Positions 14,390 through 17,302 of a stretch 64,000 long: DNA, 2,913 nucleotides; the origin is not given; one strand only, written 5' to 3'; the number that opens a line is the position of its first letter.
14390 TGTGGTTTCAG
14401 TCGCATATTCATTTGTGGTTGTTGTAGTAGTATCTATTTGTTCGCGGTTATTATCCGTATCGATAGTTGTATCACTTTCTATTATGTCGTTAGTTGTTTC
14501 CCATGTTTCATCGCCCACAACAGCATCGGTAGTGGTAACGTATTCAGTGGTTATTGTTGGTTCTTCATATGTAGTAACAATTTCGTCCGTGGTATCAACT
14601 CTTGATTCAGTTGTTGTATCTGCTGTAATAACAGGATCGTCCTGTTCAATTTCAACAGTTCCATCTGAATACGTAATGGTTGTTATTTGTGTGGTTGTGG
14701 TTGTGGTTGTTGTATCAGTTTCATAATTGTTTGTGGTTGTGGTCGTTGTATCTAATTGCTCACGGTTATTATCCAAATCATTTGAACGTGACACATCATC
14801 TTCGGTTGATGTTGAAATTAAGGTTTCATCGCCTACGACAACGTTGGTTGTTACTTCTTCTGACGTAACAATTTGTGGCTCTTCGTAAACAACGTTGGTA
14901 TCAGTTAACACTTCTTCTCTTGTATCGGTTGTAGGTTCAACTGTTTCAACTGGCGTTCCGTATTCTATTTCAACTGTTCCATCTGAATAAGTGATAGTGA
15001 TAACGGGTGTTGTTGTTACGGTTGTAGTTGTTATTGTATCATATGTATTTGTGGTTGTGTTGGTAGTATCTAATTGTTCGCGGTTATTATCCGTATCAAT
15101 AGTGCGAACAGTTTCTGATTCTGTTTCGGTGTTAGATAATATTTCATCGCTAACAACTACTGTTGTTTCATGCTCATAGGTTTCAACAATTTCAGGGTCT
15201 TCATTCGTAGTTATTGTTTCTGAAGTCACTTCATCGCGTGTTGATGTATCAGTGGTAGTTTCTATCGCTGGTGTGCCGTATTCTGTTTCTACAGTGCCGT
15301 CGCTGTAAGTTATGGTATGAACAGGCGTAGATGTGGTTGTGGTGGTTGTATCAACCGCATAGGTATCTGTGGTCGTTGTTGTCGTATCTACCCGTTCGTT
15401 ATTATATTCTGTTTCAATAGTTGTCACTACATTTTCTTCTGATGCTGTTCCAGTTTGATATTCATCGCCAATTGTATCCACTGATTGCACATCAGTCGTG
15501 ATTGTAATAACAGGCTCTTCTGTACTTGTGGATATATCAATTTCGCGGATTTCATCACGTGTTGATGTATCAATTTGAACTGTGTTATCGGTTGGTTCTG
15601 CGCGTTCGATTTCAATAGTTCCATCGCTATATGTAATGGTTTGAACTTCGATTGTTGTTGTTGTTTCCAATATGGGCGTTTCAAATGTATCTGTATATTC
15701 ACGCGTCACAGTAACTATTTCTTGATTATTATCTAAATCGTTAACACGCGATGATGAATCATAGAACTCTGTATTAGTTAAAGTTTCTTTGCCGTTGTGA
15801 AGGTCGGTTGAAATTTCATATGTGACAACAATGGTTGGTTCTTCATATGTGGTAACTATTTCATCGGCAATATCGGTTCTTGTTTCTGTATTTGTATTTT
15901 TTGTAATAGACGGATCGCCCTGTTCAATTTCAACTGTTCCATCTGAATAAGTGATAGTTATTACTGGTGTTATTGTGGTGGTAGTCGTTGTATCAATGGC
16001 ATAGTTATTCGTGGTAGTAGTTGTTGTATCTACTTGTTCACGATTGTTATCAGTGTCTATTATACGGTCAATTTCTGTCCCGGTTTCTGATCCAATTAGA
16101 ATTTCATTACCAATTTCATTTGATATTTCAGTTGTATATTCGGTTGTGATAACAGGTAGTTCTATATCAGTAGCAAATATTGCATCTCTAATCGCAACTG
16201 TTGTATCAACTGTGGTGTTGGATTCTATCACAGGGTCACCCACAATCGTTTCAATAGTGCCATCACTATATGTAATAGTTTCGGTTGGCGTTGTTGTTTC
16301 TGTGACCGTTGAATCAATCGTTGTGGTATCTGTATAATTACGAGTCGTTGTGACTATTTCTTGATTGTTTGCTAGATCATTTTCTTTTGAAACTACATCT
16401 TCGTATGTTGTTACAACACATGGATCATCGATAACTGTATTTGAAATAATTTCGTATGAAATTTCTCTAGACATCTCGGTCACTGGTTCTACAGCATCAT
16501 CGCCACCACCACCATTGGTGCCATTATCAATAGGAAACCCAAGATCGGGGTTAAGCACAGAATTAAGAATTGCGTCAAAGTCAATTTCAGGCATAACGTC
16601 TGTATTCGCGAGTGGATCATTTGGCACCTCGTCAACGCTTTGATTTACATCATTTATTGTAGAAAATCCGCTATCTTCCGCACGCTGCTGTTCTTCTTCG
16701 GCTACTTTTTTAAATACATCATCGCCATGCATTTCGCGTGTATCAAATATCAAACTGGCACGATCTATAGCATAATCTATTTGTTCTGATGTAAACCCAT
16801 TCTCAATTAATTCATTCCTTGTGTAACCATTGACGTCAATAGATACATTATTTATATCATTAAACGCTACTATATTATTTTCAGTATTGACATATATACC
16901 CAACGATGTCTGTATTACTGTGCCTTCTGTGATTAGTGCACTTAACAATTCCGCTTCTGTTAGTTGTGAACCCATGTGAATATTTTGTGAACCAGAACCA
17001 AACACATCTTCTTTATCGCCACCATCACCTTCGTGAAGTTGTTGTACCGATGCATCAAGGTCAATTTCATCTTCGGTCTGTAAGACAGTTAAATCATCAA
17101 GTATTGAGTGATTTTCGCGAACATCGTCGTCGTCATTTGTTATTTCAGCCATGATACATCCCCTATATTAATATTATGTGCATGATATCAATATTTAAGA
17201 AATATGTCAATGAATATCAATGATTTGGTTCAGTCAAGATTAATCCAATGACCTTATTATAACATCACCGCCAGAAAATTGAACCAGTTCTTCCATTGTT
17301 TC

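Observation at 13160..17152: Phage-encoded 1330-aa Thr-rich repeat protein with cadherin-like and RTX calcium-binding modules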

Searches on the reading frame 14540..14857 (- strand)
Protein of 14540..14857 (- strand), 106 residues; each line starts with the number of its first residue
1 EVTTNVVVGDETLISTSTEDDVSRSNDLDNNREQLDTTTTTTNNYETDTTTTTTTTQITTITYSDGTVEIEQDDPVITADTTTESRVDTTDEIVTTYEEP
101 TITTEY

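Call 36: find_homologous_proteins(query=A2, max_evalue=0.001)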
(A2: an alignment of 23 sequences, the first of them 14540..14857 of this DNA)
Query A2 (23 sequences) (106 aa, profile of the alignment): 1 proteins with E <= 0.001 among 8000 candidates.
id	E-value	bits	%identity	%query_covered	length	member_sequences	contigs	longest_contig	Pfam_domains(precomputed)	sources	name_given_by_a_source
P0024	4.9e-13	67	50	32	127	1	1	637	-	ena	-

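Call 44: search_protein_representatives(alignment_id=A2)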
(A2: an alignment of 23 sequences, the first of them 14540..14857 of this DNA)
Query: 23 sequences, 106 profile positions. Proteins with E-value up to 0.001 (for the whole library): 20; up to 1e-10: 12; up to 1e-30: 6. The best 20 are listed.
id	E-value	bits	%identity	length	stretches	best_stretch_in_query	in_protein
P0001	3.9e-220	730.8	-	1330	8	1-106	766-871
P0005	1.5e-80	282.0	-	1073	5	2-106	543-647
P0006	1.4e-71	253.2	-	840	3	1-106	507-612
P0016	7.7e-71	250.8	-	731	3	1-106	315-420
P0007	2.3e-62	223.6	-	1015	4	2-106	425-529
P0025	2.9e-40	152.4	-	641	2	2-106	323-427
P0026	8.9e-24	99.5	-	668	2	2-106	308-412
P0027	3.2e-20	88.0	-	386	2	9-101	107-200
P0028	3.4e-20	87.9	-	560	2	5-101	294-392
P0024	1.5e-13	66.5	-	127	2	51-94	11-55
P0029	1.6e-11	60.1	-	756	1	2-94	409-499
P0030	8.6e-11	57.7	-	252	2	4-98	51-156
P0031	1.1e-10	57.3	-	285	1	4-93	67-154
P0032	2.6e-09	52.9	-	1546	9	59-93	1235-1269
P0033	5.8e-09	51.8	-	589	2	7-104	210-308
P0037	2.8e-04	36.8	-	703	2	5-93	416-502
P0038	4.0e-04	36.3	-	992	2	2-98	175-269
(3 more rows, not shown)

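Call 47: search_protein_families(library=pfam, proteins=[P0025, P0026, P0028, P0029, P0033, P0037, P0038], max_evalue=0.01)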
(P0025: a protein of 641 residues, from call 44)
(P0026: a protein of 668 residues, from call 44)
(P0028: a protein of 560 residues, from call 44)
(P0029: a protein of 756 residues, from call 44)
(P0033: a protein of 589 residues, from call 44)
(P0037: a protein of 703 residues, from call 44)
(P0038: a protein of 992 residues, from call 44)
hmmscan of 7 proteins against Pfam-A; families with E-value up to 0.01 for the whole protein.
P0025 (641 aa): 1 family
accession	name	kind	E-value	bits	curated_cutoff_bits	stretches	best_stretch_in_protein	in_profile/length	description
PF04773.18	FecR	-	3e-09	37.6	24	1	87-177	2-85/97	FecR protein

P0026 (668 aa): 1 family
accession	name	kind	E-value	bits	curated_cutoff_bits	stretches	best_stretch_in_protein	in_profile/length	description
PF04773.18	FecR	-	2.7e-06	28.2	24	1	36-134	1-91/97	FecR protein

P0028 (560 aa): 0 families

P0029 (756 aa): 4 families
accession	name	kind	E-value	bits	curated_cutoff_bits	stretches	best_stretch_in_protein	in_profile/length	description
PF00082.27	Peptidase_S8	-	5.9e-38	131.2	21.8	1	116-364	1-276/288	Subtilase family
PF05887.16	Trypan_PARP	-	0.0019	18.6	100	1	496-533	77-111/134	Procyclic acidic repetitive protein (PARP)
PF11568.13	Med29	-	0.0062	17.2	25.2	0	723-755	96-130/139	Mediator complex subunit 29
PF07749.17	ERp29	-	0.0089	17.3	24.3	0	690-742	3-54/95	Endoplasmic reticulum protein ERp29, C-terminal domain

P0033 (589 aa): 4 families
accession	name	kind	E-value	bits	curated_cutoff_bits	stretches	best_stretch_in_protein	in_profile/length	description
PF17963.7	Big_9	-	1.3e-13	52.1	23.6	1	407-494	3-86/89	Bacterial Ig domain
PF17892.7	Cadherin_5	-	1.4e-13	50.9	26.5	1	408-497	5-97/98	Cadherin-like domain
PF17803.7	Cadherin_4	-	3.5e-09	37.5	25.1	1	404-460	10-66/71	Bacterial cadherin-like domain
PF22158.1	M157_N_1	-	0.0072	16.8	27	0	447-502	52-106/139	MHC class I-like protein M157, N-terminal domain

P0037 (703 aa): 1 family
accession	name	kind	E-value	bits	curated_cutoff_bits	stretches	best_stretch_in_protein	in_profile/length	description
PF00082.27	Peptidase_S8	-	3.4e-33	115.6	21.8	1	116-361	1-273/288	Subtilase family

P0038 (992 aa): 1 family
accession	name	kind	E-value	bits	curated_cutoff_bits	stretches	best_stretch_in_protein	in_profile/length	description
PF00082.27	Peptidase_S8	-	1.2e-44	153.2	21.8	1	409-707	1-288/288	Subtilase family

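Call 62: search_protein_families(library=ncbifam, proteins=[P0025, P0026], max_evalue=0.1)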
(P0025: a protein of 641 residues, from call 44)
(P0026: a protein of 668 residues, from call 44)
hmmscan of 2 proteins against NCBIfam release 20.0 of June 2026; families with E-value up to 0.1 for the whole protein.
P0025 (641 aa): 2 families
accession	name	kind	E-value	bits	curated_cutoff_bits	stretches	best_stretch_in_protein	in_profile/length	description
NF033682.1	retention_LapA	subfamily_domain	1.4e-05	25.3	50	1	64-119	11-68/145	retention module-containing protein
NF033165.1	lipo_LipL45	exception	0.00044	19.4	350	1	87-174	71-156/391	lipoprotein LipL45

P0026 (668 aa): 3 families
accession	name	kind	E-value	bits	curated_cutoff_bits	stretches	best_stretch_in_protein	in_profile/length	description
NF033682.1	retention_LapA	subfamily_domain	1.5e-08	34.9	50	1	4-69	3-68/145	retention module-containing protein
NF047849.1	Lsa33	exception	1.4e-05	24.4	420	1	7-134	32-157/310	surface adhesin Lsa33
NF033165.1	lipo_LipL45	exception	4.4e-05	22.7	350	1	22-146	57-178/391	lipoprotein LipL45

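Call 69: find_encoding_contigs(protein=P0025, flank=10000, max_places=2)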
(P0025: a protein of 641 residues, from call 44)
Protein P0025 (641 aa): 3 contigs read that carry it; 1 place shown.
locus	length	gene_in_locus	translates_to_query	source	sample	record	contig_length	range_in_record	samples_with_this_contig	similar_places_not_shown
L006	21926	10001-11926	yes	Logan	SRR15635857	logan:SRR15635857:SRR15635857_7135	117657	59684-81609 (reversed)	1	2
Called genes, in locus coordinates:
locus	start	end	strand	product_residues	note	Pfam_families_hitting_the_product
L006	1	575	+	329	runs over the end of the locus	PF01073:3Beta_HSD, PF01370:Epimerase, PF02719:Polysacc_synt_2 (weak), PF04321:RmlD_sub_bind, PF16363:GDP_Man_Dehyd, PF07993:NAD_binding_4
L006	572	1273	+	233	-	-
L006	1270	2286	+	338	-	PF01073:3Beta_HSD, PF01370:Epimerase, PF02719:Polysacc_synt_2 (weak), PF04321:RmlD_sub_bind, PF13460:NAD_binding_10 (weak), PF16363:GDP_Man_Dehyd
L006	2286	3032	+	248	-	-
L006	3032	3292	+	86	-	-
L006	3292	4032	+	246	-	-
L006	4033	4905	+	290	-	-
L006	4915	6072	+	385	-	PF13439:Glyco_transf_4 (weak), PF00534:Glycos_transf_1, PF13692:Glyco_trans_1_4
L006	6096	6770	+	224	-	PF05118:Asp_Arg_Hydrox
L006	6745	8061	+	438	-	-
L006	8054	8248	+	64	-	-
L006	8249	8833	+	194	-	-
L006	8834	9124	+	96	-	PF02229:PC4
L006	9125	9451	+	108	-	PF26822:Phage_T5_A2 (faint)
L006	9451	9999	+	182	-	PF21448:DNMK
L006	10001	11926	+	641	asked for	PF04773:FecR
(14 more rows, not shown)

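Call 70: find_encoding_contigs(protein=P0033, flank=10000, max_places=2)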
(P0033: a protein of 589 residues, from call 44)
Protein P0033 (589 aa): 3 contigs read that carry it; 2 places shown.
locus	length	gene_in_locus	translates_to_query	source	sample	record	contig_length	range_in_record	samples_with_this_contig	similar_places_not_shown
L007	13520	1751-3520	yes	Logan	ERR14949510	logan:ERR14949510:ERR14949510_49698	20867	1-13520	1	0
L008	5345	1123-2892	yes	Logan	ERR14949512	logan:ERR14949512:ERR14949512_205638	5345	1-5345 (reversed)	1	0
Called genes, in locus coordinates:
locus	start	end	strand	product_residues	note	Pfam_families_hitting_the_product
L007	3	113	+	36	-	?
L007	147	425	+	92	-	-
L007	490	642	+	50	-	-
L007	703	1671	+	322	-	-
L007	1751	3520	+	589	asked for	PF17803:Cadherin_4, PF17892:Cadherin_5, PF17963:Big_9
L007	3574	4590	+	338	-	PF02274:ADI (faint)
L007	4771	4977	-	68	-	-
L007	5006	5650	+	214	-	PF27024:Phage_T7_kinase (faint)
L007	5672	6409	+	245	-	PF27024:Phage_T7_kinase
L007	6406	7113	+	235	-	PF27024:Phage_T7_kinase (faint)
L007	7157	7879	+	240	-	-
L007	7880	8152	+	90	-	-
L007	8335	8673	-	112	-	-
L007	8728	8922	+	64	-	-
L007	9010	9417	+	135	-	-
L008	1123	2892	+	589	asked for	PF17803:Cadherin_4, PF17892:Cadherin_5, PF17963:Big_9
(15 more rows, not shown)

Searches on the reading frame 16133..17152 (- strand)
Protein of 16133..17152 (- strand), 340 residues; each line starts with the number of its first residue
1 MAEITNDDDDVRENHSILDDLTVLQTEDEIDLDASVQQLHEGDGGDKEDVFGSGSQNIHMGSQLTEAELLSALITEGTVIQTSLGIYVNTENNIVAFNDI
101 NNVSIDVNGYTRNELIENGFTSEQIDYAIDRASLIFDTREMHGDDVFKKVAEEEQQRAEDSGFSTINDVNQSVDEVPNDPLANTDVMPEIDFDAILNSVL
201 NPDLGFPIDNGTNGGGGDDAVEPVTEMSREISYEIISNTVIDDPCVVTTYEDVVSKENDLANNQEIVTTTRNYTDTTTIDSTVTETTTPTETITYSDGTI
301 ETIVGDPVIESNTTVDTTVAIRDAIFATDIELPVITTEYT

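Call 82: predict_structure(alignment_id=A5)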
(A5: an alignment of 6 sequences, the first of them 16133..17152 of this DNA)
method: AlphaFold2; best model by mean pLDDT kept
length: 340 residues; sequences in the alignment: 6
mean_pLDDT: 47.6   pTM: 0.24
mean pLDDT of the five models: 47.6, 45.7, 43.2, 39.8, 39.2
residues with pLDDT >= 90: 0; 70-90: 57; 50-70: 45; < 50: 238
segments of 3 or more residues with pLDDT < 50: 1-3, 5-7, 14-16, 22-104, 137-151, 157-159, 161-249, 314-340
pLDDT, mean of each block of 10 residues (from residue 1): 47 49 44 40 38 36 35 36 33 34 53 71 72 49 41 50 37 35 34 36 36 39 28 26 43 56 77 74 74 86 84 49 45 35
secondary structure, 60 per line:
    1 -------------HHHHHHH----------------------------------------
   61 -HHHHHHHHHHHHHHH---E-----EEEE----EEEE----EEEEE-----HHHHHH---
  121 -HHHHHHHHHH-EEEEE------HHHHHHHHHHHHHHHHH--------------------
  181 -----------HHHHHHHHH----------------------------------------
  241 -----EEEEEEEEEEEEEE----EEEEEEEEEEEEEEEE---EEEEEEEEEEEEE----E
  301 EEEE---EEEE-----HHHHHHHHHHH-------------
elements in order: H14-20 H62-76 E86-89 E94-97 E102-106 H112-117 H122-131 E133-137 H144-160 H192-200 E246-259 E264-279 E283-295 E300-304 E308-311 H317-327

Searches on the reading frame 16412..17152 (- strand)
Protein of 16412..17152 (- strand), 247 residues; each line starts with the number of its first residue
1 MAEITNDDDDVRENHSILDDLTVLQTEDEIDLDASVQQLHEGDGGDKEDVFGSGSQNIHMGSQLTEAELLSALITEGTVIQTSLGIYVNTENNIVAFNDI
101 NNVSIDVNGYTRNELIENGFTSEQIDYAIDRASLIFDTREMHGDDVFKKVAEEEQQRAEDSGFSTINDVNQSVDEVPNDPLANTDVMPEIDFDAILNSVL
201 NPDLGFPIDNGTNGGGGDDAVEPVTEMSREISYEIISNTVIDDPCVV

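Call 8: search_protein_families(library=pfam, proteins=[window:16412-17152:-], max_evalue=10)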
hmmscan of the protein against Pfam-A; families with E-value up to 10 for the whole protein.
seq(247 aa): 1 family
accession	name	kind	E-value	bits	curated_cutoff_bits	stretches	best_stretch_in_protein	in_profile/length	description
PF07553.16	Lipoprotein_Ltp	-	0.12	12.9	23.2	1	118-130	34-46/48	Host cell surface-exposed lipoprotein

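Call 54: find_homologous_proteins(query=window:16457-17152:-, max_evalue=0.01)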
Query window:16457-17152:-: 286 candidates shared short words with the query, none scored E <= 0.01.
